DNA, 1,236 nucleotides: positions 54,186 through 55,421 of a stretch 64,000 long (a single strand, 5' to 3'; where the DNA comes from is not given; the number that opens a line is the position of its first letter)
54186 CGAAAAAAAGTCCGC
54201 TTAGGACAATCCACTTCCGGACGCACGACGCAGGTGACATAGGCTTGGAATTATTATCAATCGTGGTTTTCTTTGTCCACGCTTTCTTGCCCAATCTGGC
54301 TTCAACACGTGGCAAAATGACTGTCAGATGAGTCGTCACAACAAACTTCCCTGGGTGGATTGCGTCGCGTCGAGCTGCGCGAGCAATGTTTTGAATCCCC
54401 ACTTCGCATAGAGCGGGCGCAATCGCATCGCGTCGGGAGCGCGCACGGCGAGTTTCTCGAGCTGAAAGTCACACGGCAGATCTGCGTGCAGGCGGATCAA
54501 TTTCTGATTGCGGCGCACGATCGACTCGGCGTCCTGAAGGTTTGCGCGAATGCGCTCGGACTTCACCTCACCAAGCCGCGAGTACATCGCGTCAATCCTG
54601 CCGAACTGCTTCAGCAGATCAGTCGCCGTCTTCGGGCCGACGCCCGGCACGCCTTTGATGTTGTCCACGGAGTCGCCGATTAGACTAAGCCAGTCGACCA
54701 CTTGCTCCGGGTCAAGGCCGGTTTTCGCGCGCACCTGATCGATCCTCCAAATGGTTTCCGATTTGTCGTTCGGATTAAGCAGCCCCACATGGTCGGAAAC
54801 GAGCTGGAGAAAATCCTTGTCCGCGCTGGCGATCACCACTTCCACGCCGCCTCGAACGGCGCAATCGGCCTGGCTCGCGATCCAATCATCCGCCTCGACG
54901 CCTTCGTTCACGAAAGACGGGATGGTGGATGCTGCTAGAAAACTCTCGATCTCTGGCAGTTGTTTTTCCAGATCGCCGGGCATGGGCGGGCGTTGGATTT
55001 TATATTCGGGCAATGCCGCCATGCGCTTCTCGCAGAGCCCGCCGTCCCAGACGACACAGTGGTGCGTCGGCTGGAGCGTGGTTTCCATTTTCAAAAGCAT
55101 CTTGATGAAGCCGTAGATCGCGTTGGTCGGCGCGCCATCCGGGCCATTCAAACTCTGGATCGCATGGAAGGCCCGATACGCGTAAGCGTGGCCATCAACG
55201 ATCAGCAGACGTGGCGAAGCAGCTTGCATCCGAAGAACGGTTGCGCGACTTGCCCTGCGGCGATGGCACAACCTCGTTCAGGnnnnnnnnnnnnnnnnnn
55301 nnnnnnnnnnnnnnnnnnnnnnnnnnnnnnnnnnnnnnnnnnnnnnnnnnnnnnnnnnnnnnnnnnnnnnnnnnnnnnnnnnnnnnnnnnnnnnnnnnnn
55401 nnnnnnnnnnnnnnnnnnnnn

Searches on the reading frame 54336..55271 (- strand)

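Call 60: search_protein_families(library=pfam, proteins=[window:54336-55271:-], max_evalue=0.0001)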
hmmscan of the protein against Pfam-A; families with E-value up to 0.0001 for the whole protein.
window:54336-55271:- (311 aa): 2 families
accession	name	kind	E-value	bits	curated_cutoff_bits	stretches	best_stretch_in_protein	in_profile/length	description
PF02739.22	5_3_exonuc_N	-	6.3e-46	156.5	34.3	1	21-184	1-163/164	5'-3' exonuclease, N-terminal resolvase-like domain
PF01367.25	5_3_exonuc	-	3e-28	98.6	40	1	187-280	2-95/97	5'-3' exonuclease, C-terminal SAM fold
